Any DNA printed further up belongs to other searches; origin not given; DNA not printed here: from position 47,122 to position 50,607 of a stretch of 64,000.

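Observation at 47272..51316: Candidate undescribed two-gene defence system: stand-alone SIR2_2 NADase-like protein coupled to a 1061-aa domain-less helical partner (a split DSR-like architecture)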

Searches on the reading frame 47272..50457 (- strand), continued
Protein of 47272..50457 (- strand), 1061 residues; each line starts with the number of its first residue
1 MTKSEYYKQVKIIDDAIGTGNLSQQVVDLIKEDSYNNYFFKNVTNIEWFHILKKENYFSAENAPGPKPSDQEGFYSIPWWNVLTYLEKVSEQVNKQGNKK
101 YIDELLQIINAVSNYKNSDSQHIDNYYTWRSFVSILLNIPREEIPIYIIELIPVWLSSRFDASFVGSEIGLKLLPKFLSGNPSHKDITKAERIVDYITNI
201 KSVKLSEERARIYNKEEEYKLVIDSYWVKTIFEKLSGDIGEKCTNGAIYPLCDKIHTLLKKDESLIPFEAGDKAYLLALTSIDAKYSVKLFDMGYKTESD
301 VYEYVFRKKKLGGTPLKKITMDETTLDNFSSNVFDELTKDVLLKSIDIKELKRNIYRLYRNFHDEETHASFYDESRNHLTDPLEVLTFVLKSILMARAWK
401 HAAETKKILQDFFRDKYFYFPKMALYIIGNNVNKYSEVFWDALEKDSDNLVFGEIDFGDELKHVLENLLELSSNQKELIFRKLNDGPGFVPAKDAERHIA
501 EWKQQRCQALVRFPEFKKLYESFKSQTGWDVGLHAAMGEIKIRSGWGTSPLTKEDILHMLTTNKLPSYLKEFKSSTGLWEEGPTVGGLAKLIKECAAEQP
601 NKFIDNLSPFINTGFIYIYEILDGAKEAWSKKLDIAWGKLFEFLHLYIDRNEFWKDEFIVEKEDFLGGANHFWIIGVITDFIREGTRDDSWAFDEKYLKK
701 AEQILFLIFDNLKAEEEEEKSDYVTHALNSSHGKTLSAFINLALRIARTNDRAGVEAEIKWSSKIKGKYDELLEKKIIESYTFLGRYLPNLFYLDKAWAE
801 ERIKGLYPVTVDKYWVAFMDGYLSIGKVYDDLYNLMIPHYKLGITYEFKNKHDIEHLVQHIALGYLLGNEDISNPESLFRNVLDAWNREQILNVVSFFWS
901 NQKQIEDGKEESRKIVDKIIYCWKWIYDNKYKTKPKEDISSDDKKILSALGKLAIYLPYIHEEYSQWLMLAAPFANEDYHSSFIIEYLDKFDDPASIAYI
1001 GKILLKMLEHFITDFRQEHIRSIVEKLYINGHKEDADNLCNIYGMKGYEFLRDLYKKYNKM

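Call 28: search_protein_families(library=padloc, proteins=[P0081, P0094, P0095, P0109, P0110, P0004, P0033, P0028], max_evalue=0.001)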
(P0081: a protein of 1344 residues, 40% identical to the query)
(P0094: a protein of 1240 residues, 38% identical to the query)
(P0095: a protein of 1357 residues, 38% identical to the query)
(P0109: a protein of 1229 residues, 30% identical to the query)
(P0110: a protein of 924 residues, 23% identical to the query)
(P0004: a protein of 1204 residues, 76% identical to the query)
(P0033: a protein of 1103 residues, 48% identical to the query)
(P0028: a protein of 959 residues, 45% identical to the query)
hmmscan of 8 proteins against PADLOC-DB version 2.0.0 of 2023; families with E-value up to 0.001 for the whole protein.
P0081 (1344 aa): 2 families
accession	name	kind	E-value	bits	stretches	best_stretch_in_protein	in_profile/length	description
PDLC04166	Dsr1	-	8.2e-212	704.2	2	9-544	5-552/1227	-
PDLC03856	LmuA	-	3.4e-15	54.2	1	19-333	7-311/433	-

P0094 (1240 aa): 6 families
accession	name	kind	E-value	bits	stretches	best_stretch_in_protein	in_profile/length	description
PDLC04166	Dsr1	-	1.7e-243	809.1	1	12-1239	5-1225/1227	-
PDLC03856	LmuA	-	8.7e-13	46.2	1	27-212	13-207/433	-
PDLC04967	PDC-S25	-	2.2e-09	34.8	1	102-297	126-323/528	-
PDLC00409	ThsA1|ThsA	-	4.9e-07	27.4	1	21-228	13-214/242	STALD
PDLC00407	ThsA1|ThsA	-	1.8e-06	24.8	0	125-212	106-198/478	STALD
PDLC02183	Dsr1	-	3.1e-06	23.2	1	891-1021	956-1082/1275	-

P0095 (1357 aa): 4 families
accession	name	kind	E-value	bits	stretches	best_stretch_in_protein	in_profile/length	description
PDLC04166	Dsr1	-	1.9e-246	818.9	2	6-555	5-544/1227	-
PDLC03856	LmuA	-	1.8e-14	51.8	1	22-264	13-251/433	-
PDLC00409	ThsA1|ThsA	-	6.3e-08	30.3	1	18-229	15-220/242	STALD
PDLC00407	ThsA1|ThsA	-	6.1e-07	26.4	1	18-238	14-224/478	STALD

P0109 (1229 aa): 5 families
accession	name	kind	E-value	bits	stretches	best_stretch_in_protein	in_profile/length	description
PDLC04166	Dsr1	-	0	1430.9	1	4-1228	3-1225/1227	-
PDLC03856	LmuA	-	3.2e-16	57.5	1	20-291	11-274/433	-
PDLC00407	ThsA1|ThsA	-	3.8e-09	33.7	1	83-242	59-223/478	STALD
PDLC04167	Dsr1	-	2.8e-08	30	1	8-290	5-289/1248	-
PDLC02183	Dsr1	-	1.2e-05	21.3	0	7-59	4-56/1275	-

P0110 (924 aa): 1 family
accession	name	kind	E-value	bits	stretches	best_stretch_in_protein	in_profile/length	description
PDLC04166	Dsr1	-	1.1e-134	448.7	1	10-922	296-1225/1227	-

P0004 (1204 aa): 14 families
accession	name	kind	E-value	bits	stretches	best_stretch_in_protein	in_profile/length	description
PDLC04166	Dsr1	-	1.4e-138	461.5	2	544-1203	582-1226/1227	-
PDLC05062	PDC-S66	-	1.8e-25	87.9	1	3-93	151-241/282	-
PDLC00417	ThsB1|ThsB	-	2.1e-12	45.2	1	3-100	169-267/303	TIR-like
PDLC02421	Aga_TIR-PNTD1-PNTD2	-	2.3e-12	44.8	1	2-133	5-135/430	Class I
PDLC02403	Aga_TIR-PNTD1-PNTD2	-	6.2e-10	36.7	1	2-134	4-135/443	Class I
PDLC02962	RT-TIR_XII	-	7.1e-10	36.3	1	2-117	347-465/478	single gene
PDLC02012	SAVED5--SAVED_TIR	-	1.1e-09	36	1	2-86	15-99/404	-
PDLC02961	RT-TIR_XII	-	1.2e-09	35.7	1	2-116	349-460/475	single gene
PDLC03015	TIR-NLR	-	2.8e-09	34.3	1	1-99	2-99/824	-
PDLC03957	bSEFIR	-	1.2e-06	26.7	1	2-240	40-316/412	-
PDLC00436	ThsB1|ThsB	-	1.4e-05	22.7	1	2-91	37-129/183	TIR-like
PDLC02183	Dsr1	-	1.4e-05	21.1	1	858-1070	958-1162/1275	-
PDLC00422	ThsB1|ThsB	-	2.3e-05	22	1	3-93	43-137/194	TIR-like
PDLC00419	ThsB1|ThsB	-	7.9e-05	20.5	1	2-75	29-106/165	TIR-like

P0033 (1103 aa): 14 families
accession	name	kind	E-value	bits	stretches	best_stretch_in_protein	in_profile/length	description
PDLC04166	Dsr1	-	2.8e-150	500.3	1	119-1099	265-1223/1227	-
PDLC05062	PDC-S66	-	2.8e-24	84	1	3-120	151-271/282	-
PDLC02421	Aga_TIR-PNTD1-PNTD2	-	2.9e-11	41.1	1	2-117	5-121/430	Class I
PDLC02961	RT-TIR_XII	-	3.2e-11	40.8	1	2-119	349-463/475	single gene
PDLC00417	ThsB1|ThsB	-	6.2e-11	40.3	1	3-102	169-269/303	TIR-like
PDLC02962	RT-TIR_XII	-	2.6e-10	37.8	1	2-118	347-466/478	single gene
PDLC03015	TIR-NLR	-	2.2e-09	34.6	1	1-96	2-96/824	-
PDLC02403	Aga_TIR-PNTD1-PNTD2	-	4.6e-09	33.8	1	2-118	4-121/443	Class I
PDLC02012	SAVED5--SAVED_TIR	-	1.8e-08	31.9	1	2-87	15-98/404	-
PDLC03957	bSEFIR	-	3.2e-06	25.2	1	2-384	40-380/412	-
PDLC02416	Aga_REase-TIR-PNTD1-PNTD2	-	4.1e-05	20.4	1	4-117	159-267/572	Class I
PDLC00422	ThsB1|ThsB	-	6.7e-05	20.5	1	3-93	43-137/194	TIR-like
PDLC00436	ThsB1|ThsB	-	0.00021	18.8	1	2-78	37-117/183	TIR-like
PDLC00419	ThsB1|ThsB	-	0.00072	17.4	0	2-74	29-105/165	TIR-like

P0028 (959 aa): 1 family
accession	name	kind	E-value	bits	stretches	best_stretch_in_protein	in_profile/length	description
PDLC04166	Dsr1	-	1.5e-159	531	1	27-956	313-1225/1227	-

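Call 52: predict_structure(alignment_id=A2)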
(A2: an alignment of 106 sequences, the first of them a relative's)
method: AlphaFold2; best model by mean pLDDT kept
length: 1061 residues; sequences in the alignment: 106
mean_pLDDT: 90.4   pTM: 0.59
mean pLDDT of the five models: 90.4, 90.4, 90.0, 89.3, 89.2
residues with pLDDT >= 90: 728; 70-90: 298; 50-70: 33; < 50: 2
segments of 3 or more residues with pLDDT < 50: none
pLDDT, mean of each block of 10 residues (from residue 1): 72 86 82 84 88 91 87 84 95 93 97 92 92 97 97 93 94 97 97 97 86 82 94 96 96 95 90 92 95 85 74 89 92 92 85 91 88 71 93 94 96 95 97 95 89 91 95 95 86 83 95 95 91 79 71 94 92 71 86 95 92 95 94 92 96 94 78 95 91 94 96 78 90 96 95 89 95 94 96 96 84 92 86 91 89 90 91 94 94 94 78 91 96 91 95 94 95 91 92 93 93 80 95 93 84 87 39
secondary structure, 60 per line:
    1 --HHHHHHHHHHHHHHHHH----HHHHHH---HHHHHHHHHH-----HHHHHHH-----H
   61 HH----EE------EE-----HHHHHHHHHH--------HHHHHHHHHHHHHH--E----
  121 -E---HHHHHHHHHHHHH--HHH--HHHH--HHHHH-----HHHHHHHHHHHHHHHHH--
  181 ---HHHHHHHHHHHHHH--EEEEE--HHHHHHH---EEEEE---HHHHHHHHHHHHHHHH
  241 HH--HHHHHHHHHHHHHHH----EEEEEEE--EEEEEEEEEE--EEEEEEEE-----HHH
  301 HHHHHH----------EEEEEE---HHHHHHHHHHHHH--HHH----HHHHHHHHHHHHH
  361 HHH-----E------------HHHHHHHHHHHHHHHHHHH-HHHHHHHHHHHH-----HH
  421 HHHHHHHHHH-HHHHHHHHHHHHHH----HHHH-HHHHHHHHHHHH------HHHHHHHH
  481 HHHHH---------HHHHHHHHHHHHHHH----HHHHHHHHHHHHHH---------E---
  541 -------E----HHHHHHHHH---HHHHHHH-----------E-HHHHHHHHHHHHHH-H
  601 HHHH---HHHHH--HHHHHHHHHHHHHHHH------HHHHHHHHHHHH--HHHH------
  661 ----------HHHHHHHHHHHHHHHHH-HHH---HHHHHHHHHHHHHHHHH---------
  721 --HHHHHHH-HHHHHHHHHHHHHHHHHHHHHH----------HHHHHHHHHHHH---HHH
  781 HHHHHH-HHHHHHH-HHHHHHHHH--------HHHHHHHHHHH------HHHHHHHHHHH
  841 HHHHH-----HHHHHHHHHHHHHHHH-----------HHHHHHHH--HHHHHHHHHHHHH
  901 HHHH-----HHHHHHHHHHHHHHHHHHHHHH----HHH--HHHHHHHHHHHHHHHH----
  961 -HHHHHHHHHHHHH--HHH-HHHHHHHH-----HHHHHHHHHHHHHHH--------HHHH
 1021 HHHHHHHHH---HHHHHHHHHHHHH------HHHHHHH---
elements in order (helices of 4 or more, strands of 3 or more residues): H3-19 H24-29 H33-42 H48-54 H82-91 H100-113 H126-138 H146-149 H152-156 H162-178 H184-197 E200-204 H207-213 E217-221 H225-242 H245-259 E264-270 E273-282 E285-292 H298-306 E317-322 H326-338 H348-363 H382-400 H402-413 H419-430 H432-445 H450-453 H455-466 H473-485 H495-509 H514-527 H553-561 H565-571 H585-598 H600-604 H608-612 H615-630 H637-648 H651-654 H671-687 H695-711 H723-729 H731-752 H763-774 H778-786 H788-794 H796-804 H813-823 H830-845 H851-866 H878-885 H888-904 H910-931 H941-956 H962-974 H981-988 H994-1008 H1017-1029 H1033-1045 H1052-1058

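Call 55: fold_search(model_id=the predicted structure, library=pdb)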
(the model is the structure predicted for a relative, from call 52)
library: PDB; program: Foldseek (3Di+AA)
matches with E <= 10: 822; with E <= 0.001: 46
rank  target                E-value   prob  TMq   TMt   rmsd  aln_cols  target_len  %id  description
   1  7wtx_K                3.8e-05  1.00  0.21  0.23  24.0      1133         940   10  Cryo-EM structure of a human pre-40S ribosomal subunit - State RRP12-B1 (released 2022-10-19)
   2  7z8v_D                4.1e-05  1.00  0.20  0.19  30.8      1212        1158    9  CAND1-SCF-SKP2 (SKP1deldel) CAND1 engaged SCF rocked (released 2023-04-19)
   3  7wtt_K                5.1e-05  1.00  0.16  0.16  24.9      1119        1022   12  Cryo-EM structure of a human pre-40S ribosomal subunit - State RRP12-A1 (with CK1) (released 2022-10-19)
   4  7z8t_D                7.4e-05  1.00  0.17  0.17  28.6      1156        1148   12  CAND1-SCF-SKP2 CAND1 engaged SCF rocked (released 2023-04-19)
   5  7unk_A                8.5e-05  1.00  0.14  0.15  35.6      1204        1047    9  Structure of Importin-4 bound to the H3-H4-ASF1 histone-histone chaperone complex (released 2022-09-21)
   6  7wtz_K                1.1e-04  1.00  0.23  0.25  23.3      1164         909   11  Cryo-EM structure of a human pre-40S ribosomal subunit - State RRP12-B2 (released 2022-10-19)
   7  7z8r_D                1.3e-04  1.00  0.15  0.14  26.2      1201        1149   11  CAND1-CUL1-RBX1 (released 2023-04-19)
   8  9ogb_A                1.4e-04  0.99  0.16  0.16  23.8      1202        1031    9  Cryo-EM structure of human exportin-1 conjugated with selinexor and bound to yeast RAN-GTP and human ASB8-ELOB/C (released 2025-11-26)
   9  3nc0_D                1.7e-04  1.00  0.23  0.23  20.9      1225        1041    9  Crystal structure of the HIV-1 Rev NES-CRM1-RanGTP nuclear export complex (crystal II) (released 2010-10-27)
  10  9g33_UJ               2.0e-04  0.98  0.13  0.09  48.8      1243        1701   10  Stalled 90S - Utp23-Krr1-deltaC3 (released 2025-06-18)
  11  3zjy_G                2.3e-04  1.00  0.24  0.27  23.0      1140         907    9  Crystal Structure of Importin 13 - RanGTP - eIF1A complex (released 2013-04-10)
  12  8usp_A                2.3e-04  1.00  0.16  0.17  29.1      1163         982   12  Structural and biochemical investigations of a HEAT-repeat protein involved in the cytosolic iron-sulfur cluster assem (released 2023-12-27)
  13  4a0c_B                2.3e-04  0.99  0.15  0.14  28.9      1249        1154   11  Structure of the CAND1-CUL4B-RBX1 complex (released 2011-11-30)
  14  9m1m_D                2.5e-04  1.00  0.16  0.15  23.6      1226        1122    9  Cryo-EM structure of the TBC-DEC-Arl2-alpha-beta-tubulin complex with GDP-AlFx (released 2025-10-22)
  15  5f0n                  2.5e-04  0.99  0.15  0.15  34.8      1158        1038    8  Cohesin subunit Pds5 (released 2016-04-20)
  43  5j3v_B                9.6e-04  1.00  0.17  0.20  32.0      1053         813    9  Crystal structure of human Karyopherin-beta2 bound to the histone H3 tail (released 2016-09-21)
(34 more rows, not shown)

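Call 58: find_encoding_contigs(protein=P0017, flank=4000, max_places=2)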
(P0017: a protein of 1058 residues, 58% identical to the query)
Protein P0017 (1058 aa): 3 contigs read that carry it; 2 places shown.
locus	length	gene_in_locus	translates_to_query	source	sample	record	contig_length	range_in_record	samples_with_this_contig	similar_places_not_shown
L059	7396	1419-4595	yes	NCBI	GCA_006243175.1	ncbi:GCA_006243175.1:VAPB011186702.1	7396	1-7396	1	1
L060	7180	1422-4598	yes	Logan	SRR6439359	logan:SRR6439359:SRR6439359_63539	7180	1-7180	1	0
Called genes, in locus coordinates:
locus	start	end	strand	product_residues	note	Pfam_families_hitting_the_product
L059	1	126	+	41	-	?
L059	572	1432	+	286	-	PF13289:SIR2_2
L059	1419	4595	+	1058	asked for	-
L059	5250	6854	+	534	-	-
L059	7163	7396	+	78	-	?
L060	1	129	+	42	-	?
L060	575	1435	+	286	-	PF13289:SIR2_2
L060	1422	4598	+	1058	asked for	-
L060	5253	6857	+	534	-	-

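Call 59: find_encoding_contigs(protein=P0008, flank=4000, max_places=2)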
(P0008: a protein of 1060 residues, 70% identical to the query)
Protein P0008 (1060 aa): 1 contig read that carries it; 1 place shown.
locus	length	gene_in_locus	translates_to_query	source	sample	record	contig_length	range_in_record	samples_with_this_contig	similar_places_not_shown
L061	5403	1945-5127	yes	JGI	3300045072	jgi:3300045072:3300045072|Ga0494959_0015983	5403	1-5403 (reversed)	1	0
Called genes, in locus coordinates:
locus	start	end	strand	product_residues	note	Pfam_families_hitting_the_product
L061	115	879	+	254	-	PF03695:UPF0149, PF02810:SEC-C (weak)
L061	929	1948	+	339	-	PF13289:SIR2_2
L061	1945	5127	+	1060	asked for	-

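Call 60: find_encoding_contigs(protein=P0004, flank=6000, max_places=2)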
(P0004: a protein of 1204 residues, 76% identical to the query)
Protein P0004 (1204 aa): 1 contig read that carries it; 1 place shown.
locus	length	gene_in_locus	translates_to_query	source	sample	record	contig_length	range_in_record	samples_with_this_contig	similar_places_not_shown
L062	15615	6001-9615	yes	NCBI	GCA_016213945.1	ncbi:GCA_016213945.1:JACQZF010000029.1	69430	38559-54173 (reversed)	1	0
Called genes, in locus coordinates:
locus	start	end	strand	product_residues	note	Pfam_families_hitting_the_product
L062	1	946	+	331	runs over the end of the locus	PF01368:DHH, PF02272:DHHA1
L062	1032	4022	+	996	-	PF00930:DPPIV_N (faint), PF25174:Beta-prop_THOC3 (faint), PF26550:Tricorn_2nd (weak), PF02897:Peptidase_S9_N (faint), PF08662:eIF2A (weak), PF26550:Tricorn_2nd, PF26549:Tricorn_N, PF07676:PD40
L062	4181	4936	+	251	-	PF03695:UPF0149, PF02810:SEC-C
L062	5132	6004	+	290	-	PF13289:SIR2_2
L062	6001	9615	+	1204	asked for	PF01582:TIR, PF08937:ThsB_TIR (weak), PF13676:TIR_2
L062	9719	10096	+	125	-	PF13560:HTH_31, PF01381:HTH_3 (faint), PF12844:HTH_19 (weak)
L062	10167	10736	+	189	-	PF06114:Peptidase_M78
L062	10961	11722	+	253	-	PF01048:PNP_UDP_1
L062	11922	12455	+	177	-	PF00156:Pribosyltran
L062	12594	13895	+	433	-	PF06245:DUF1015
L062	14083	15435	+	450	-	PF02661:Fic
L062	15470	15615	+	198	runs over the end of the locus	PF01965:DJ-1_PfpI, PF09825:BPL_N (weak)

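Call 66: find_related_loci(query=window:47272-50457:-, collection=metagenome_contigs, flank=4000)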
Query window:47272-50457:- (1061 aa) in metagenome_contigs; peptide patterns used: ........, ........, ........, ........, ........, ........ (x = any residue, [..] = any of these).
126 stretches matched a pattern; 4 encode a relative of the query (tblastn E <= 1e-3); 4 distinct loci.
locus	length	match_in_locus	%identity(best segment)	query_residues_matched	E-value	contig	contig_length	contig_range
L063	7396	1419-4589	58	1-1059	0e+0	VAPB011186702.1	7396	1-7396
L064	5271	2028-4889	43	6-1057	0e+0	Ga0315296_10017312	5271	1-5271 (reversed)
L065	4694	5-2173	43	342-1060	1e-173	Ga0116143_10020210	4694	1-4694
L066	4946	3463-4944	50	6-597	1e-61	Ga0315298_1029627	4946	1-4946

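Call 67: find_encoding_contigs(protein=P0003, flank=3500, max_places=1)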
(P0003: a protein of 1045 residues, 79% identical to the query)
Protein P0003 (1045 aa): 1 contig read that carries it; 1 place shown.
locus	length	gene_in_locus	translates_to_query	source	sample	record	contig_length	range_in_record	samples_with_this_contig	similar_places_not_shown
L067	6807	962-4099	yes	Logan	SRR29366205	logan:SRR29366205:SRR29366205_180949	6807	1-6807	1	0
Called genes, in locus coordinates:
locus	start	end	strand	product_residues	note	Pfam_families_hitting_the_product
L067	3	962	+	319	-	?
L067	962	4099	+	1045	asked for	-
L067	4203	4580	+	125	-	PF13560:HTH_31 (faint), PF01381:HTH_3 (faint), PF12844:HTH_19 (faint)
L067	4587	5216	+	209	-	PF06114:Peptidase_M78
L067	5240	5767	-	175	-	-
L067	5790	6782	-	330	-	PF01435:Peptidase_M48 (weak), PF05569:Peptidase_M56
